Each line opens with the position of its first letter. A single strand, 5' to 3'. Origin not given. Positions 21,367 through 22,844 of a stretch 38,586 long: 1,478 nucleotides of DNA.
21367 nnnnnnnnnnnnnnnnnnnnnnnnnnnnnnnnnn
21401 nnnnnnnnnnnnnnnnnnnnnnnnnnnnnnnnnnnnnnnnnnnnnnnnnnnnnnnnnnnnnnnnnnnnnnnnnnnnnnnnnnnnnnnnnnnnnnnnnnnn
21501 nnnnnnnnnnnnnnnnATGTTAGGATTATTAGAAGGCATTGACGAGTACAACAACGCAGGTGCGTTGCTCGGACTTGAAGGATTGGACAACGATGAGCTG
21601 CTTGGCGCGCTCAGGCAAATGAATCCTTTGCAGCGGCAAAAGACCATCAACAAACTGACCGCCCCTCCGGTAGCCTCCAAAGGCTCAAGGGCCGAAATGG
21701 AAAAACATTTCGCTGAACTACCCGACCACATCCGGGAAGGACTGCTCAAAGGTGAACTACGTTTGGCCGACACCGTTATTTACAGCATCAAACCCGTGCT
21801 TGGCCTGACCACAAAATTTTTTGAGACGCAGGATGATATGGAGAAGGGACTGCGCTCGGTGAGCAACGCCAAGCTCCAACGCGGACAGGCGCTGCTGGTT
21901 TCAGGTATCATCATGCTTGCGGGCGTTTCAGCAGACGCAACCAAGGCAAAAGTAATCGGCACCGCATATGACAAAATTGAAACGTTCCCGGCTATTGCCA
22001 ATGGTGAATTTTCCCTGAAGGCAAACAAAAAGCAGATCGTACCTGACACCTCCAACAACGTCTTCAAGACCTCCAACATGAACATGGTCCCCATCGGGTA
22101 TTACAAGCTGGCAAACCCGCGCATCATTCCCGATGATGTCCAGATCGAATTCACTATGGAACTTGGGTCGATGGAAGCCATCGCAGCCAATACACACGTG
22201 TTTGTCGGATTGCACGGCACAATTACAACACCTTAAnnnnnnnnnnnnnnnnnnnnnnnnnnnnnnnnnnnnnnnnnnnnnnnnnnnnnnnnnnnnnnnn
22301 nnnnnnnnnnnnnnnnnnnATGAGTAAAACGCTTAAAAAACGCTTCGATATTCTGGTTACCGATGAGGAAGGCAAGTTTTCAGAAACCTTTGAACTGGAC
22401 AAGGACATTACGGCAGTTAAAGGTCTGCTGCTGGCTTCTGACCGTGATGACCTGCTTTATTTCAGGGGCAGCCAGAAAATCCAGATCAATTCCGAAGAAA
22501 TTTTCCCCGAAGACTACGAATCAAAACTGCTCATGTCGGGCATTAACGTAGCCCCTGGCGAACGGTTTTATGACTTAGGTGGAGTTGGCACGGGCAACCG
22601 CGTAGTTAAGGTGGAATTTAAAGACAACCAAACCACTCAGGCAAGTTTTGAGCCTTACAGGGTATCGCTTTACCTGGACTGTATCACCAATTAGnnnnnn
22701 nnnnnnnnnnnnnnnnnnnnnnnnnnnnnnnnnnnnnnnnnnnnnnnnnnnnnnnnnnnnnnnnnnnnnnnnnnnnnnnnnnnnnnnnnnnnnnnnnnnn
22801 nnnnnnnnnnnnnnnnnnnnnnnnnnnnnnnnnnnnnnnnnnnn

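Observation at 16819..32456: About 16 kb of phage-like genes with a lysis cassette but no recognisable terminase, portal, HK97 capsid or tail genes: a candidate non-tailed, membrane-containing virus or a new kind of mobile element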

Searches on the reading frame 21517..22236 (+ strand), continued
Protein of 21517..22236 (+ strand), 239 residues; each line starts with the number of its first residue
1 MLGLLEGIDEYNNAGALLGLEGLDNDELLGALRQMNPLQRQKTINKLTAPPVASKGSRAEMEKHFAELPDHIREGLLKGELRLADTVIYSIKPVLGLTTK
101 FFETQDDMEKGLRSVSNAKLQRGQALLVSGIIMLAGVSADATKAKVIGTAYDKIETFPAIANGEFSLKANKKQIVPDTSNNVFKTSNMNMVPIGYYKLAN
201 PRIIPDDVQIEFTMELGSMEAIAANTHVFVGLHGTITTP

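Call 76: find_related_loci(query=A1, collection=metagenome_contigs, flank=10000)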
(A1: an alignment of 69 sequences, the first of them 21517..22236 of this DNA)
Query A1 (239 aa) in metagenome_contigs; peptide patterns used: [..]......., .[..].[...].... (x = any residue, [..] = any of these).
576 stretches matched a pattern; 259 encode a relative of the query (tblastn E <= 1e-3); the best 80 are kept; 80 distinct loci.
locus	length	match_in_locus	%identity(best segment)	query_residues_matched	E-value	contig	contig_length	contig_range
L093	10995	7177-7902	76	1-239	2e-121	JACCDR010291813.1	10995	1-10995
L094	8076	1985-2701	72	1-239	2e-117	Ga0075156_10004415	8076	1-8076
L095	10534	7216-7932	72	1-239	6e-117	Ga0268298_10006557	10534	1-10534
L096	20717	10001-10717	72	1-239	2e-116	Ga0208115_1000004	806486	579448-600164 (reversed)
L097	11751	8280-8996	72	1-239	1e-115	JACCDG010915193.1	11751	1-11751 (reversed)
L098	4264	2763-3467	72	5-239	4e-114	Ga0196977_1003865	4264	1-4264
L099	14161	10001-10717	71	1-239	2e-112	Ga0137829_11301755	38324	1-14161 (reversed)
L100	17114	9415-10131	71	1-239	2e-112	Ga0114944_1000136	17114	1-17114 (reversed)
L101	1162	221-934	73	1-239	6e-123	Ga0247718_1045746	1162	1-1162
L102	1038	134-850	71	1-239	3e-123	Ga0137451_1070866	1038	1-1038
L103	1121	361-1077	70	1-239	8e-123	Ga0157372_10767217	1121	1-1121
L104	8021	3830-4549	71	1-239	3e-112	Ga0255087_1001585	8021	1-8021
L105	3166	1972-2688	69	1-239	6e-115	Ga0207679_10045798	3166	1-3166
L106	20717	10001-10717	69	1-239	6e-112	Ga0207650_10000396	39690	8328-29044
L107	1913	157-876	70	1-239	1e-118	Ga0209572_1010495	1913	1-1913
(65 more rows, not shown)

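Call 85: search_protein_families(library=pfam, max_evalue=0.01, proteins=[L025:3110-4147:+, L073:5983-6546:+, L075:18944-19810:+, L039:14924-15448:+, L017:17712-18794:+, L074:10732-11271:+, L034:7471-9285:+, L054:17582-20717:+, L050:17211-17771:+, L021:2983-3507:-])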
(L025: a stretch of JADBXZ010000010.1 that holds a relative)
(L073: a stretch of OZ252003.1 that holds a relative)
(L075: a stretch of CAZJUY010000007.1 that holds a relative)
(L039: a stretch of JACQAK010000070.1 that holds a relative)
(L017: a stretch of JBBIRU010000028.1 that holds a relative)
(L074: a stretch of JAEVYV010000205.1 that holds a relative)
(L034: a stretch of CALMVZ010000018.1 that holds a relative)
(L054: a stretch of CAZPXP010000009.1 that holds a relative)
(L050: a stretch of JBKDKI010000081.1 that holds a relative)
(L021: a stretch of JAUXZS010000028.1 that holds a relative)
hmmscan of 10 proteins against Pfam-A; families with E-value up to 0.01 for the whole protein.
L025:3110-4147:+ (345 aa): 3 families
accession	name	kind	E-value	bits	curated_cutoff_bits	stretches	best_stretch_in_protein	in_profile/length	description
PF06114.19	Peptidase_M78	-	3e-19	69.5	22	1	155-270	2-123/123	IrrE N-terminal-like domain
PF01381.28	HTH_3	-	4.7e-07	30.2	23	1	15-65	4-54/55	Helix-turn-helix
PF13560.12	HTH_31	-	0.0039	17.9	27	0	15-61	9-56/64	Helix-turn-helix domain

L073:5983-6546:+ (187 aa): 0 families

L075:18944-19810:+ (288 aa): 1 family
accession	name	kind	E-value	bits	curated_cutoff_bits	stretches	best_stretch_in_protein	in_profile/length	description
PF02086.21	MethyltransfD12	-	9.4e-30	104.6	22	1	7-227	1-243/253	D12 class N6 adenine-specific DNA methyltransferase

L039:14924-15448:+ (174 aa): 0 families

L017:17712-18794:+ (360 aa): 6 families
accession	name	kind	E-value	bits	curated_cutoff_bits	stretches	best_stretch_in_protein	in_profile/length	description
PF01555.25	N6_N4_Mtase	-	1.8e-54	185.5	26.7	1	38-331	1-221/221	DNA methylase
PF08241.18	Methyltransf_11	-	7.4e-06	27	21.2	0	67-90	71-94/95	Methyltransferase domain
PF13649.12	Methyltransf_25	-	3.1e-05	25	27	0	295-335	1-43/97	Methyltransferase domain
PF01170.24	UPF0020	-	5.1e-05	23.5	22.3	1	286-330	23-67/197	RMKL-like, methyltransferase domain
PF09445.16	Methyltransf_15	-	0.00015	21.8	22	0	294-350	3-64/165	RNA cap guanine-N2 methyltransferase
PF13847.12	Methyltransf_31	-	0.00056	20.1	27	0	292-331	4-46/145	Methyltransferase domain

L074:10732-11271:+ (179 aa): 0 families

L034:7471-9285:+ (604 aa): 1 family
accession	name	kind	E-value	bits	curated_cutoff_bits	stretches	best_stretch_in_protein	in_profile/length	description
PF04473.18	DUF553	-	0.0012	18.8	20.5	1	54-165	4-121/140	Transglutaminase-like domain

L054:17582-20717:+ (1045 aa): 4 families
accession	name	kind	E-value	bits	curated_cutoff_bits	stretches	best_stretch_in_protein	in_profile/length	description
PF04002.20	RadC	-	2e-38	131.5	22.1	1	37-160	1-121/121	RadC-like JAB domain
PF13872.12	AAA_34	-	9.4e-23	81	27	1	563-836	24-301/306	P-loop containing NTP hydrolase pore-1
PF04851.21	ResIII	-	2.4e-10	41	22.5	1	575-761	4-162/164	Type III restriction enzyme, res subunit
PF00270.35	DEAD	-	6.6e-09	36.1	26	1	586-766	7-165/167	DEAD/DEAH box helicase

L050:17211-17771:+ (186 aa): 0 families

L021:2983-3507:- (174 aa): 0 families

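Call 91: get_annotated_region(hit=H2, flank=20000)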
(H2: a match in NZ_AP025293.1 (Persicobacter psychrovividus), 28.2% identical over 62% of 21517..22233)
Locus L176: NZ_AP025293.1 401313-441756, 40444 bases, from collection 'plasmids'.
description: Persicobacter psychrovividus strain NBRC 101262 plasmid pPP1, complete sequence
organism: Persicobacter psychrovividus (NCBI taxid 387638)
taxonomy: Bacteria; Bacteroidota; Cytophagia; Cytophagales; Persicobacteraceae; Persicobacter; Persicobacter psychrovividus
host: -; source: -; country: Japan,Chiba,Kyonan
typing (MOB-suite, as given by PLSDB): non-mobilizable
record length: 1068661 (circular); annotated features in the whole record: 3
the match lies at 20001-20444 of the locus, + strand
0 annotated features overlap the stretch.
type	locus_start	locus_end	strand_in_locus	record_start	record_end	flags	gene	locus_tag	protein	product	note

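Call 100: search_protein_representatives(alignment_id=A1)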
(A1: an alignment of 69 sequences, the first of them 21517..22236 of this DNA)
Query: 69 sequences, 239 profile positions. Proteins with E-value up to 0.001 (for the whole library): 464; up to 1e-10: 270; up to 1e-30: 37. The best 150 are listed.
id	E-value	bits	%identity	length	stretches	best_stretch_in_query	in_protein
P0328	2.8e-89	315.0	-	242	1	9-239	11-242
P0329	9.9e-86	303.4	-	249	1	9-239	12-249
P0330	4.2e-85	301.3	-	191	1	3-189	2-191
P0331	1.8e-83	296.0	-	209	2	111-239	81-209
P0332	1.4e-82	293.1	-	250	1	10-239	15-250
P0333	1.4e-77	276.7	-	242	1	9-239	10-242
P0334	1.1e-70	254.2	-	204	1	52-239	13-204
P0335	1.5e-66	240.6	-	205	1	51-239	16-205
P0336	2.6e-66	239.8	-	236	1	9-239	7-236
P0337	2.5e-63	230.0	-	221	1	48-239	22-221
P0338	1.6e-59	217.5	-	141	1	2-149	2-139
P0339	1.2e-54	201.6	-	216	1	51-239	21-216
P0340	7.8e-54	199.0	-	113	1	5-112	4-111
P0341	1.6e-49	184.8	-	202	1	52-239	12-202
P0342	4.7e-46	173.5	-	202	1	46-238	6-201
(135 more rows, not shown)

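Call 106: search_protein_families(library=ncbifam, max_evalue=0.01, proteins=[window:21517-22236:+])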
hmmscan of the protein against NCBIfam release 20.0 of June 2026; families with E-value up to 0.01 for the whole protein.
window:21517-22236:+ (239 aa): 0 families

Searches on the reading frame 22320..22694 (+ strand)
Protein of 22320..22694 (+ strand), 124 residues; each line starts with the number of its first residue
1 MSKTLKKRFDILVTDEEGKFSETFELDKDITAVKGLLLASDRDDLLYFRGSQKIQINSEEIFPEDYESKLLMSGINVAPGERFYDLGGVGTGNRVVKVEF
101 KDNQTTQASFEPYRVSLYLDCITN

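Call 5: search_protein_families(library=pfam, max_evalue=0.05, proteins=[window:22320-22694:+])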
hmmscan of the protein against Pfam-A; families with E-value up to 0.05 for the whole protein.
window:22320-22694:+ (124 aa): 0 families

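Call 8: search_protein_families(library=phrogs, max_evalue=0.01, proteins=[window:22320-22694:+])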
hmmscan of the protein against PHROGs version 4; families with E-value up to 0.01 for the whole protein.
window:22320-22694:+ (124 aa): 0 families

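Call 65: find_homologous_proteins(query=window:22320-22694:+)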
Query window:22320-22694:+ (124 aa): 594 proteins with E <= 0.001 among 605 candidates; the best 120 are listed.
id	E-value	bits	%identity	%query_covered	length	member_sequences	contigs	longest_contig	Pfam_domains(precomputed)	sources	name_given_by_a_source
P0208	9.5e-75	266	100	100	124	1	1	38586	-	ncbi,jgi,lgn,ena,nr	ncbi:MAG TPA: hypothetical protein VD905_19635 [Flavobacteriales bacterium]|nr:hypothetical protein 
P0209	4.6e-58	212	82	99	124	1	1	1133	-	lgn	-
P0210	1.0e-56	208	78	99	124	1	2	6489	-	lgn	-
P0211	8.8e-56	205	73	99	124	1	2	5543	-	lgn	-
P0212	6.9e-47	176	62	100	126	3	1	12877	-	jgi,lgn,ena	-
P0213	7.5e-47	176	67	98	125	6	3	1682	-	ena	-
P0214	8.6e-47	176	67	98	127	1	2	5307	-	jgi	-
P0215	1.5e-46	175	68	98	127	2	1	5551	-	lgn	-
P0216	1.9e-46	175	66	97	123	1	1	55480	-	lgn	-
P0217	2.6e-46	174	66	96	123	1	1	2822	-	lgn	-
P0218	4.9e-46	173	66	100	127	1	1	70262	-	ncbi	-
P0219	7.9e-46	173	66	98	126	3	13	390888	-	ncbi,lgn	-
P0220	8.3e-46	173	66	98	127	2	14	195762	-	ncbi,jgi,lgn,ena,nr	ncbi:MAG TPA: hypothetical protein DDX39_12065 [Bacteroidales bacterium]|nr:MAG: hypothetical protei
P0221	9.0e-46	173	63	99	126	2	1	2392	-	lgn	-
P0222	1.3e-45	172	68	98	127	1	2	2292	-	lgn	-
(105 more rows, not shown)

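Call 72: predict_structure(alignment_id=A4)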
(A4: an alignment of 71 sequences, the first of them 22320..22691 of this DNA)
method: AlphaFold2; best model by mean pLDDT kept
length: 124 residues; sequences in the alignment: 71
mean_pLDDT: 89.1   pTM: 0.81
mean pLDDT of the five models: 89.1, 85.9, 83.7, 83.5, 83.0
residues with pLDDT >= 90: 93; 70-90: 20; 50-70: 11; < 50: 0
segments of 3 or more residues with pLDDT < 50: none
pLDDT, mean of each block of 10 residues (from residue 1): 89 96 95 92 92 93 85 60 86 94 93 95 91
secondary structure, 60 per line:
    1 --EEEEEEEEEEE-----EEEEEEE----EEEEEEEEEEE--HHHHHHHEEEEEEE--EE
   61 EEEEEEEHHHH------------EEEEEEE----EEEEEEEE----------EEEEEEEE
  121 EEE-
elements in order: E3-13 E19-25 E30-40 H43-49 E50-56 E59-67 H68-71 E84-90 E95-102 E113-123

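Call 74: fold_search(model_id=the predicted structure, library=pdb)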
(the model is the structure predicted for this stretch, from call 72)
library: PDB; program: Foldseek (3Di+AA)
matches with E <= 10: 1162; with E <= 0.001: 0
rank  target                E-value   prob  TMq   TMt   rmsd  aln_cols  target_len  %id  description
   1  5azx_A                3.8e-03  1.00  0.46  0.53   5.1       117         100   11  Crystal structure of p24delta1 GOLD domain (native 1) (released 2016-09-14)
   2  4lmf_A                5.1e-03  1.00  0.48  0.26   6.4       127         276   15  C1s CUB1-EGF-CUB2 (released 2013-08-07)
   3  5azy_B                5.4e-03  1.00  0.46  0.54   4.9       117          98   12  Crystal structure of p24delta1 GOLD domain (Native 2) (released 2016-09-14)
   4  3pob_A                6.0e-03  0.99  0.39  0.42   7.0       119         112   13  Crystal structure of MASP-1 CUB2 domain in complex with the collagen-like domain of MBL (released 2011-08-24)
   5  9fmt_D                6.0e-03  0.98  0.42  0.12   7.0       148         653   14  Cryo-EM structure of the BcsB hexameric crown from the E. coli cellulose secretion macrocomplex (released 2024-10-16)
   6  6yg8_D                6.4e-03  0.97  0.40  0.12   7.1       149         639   14  Cryo-EM structure of a BcsB pentamer in the context of an assembled Bcs macrocomplex (released 2021-02-24)
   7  7rrm_A                6.8e-03  0.99  0.43  0.50   5.3       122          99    6  Structure of the human TMED1 (p24gamma1) Golgi dynamics Domain (released 2021-10-20)
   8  6yg8_B                7.2e-03  0.97  0.41  0.12   7.2       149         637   14  Cryo-EM structure of a BcsB pentamer in the context of an assembled Bcs macrocomplex (released 2021-02-24)
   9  5of2                  7.6e-03  0.99  0.53  0.38   6.4       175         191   11  The structural versatility of TasA in B. subtilis biofilm formation (released 2018-03-21)
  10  6yg8_A                8.5e-03  0.97  0.42  0.12   7.0       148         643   13  Cryo-EM structure of a BcsB pentamer in the context of an assembled Bcs macrocomplex (released 2021-02-24)
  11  9fmt_E                9.6e-03  0.97  0.44  0.13   6.7       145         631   14  Cryo-EM structure of the BcsB hexameric crown from the E. coli cellulose secretion macrocomplex (released 2024-10-16)
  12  6yg8_E                9.6e-03  0.82  0.35  0.11   8.7       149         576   13  Cryo-EM structure of a BcsB pentamer in the context of an assembled Bcs macrocomplex (released 2021-02-24)
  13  3pof_A                1.0e-02  0.98  0.39  0.42   7.1       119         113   13  Crystal structure of MASP-1 CUB2 domain bound to Ca2+ (released 2011-08-24)
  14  9fmt_B                1.0e-02  0.96  0.41  0.12   7.1       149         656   14  Cryo-EM structure of the BcsB hexameric crown from the E. coli cellulose secretion macrocomplex (released 2024-10-16)
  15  9x1h_A                1.2e-02  0.99  0.46  0.39   6.3       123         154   15  Cryo-EM Structure of human complement C1s CUB domain in complex with RAY121 (released 2025-11-19)
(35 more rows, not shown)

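Call 106: search_protein_families(library=ncbifam, max_evalue=0.01, proteins=[window:22320-22694:+])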
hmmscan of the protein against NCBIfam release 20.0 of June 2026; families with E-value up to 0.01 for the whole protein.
window:22320-22694:+ (124 aa): 0 families
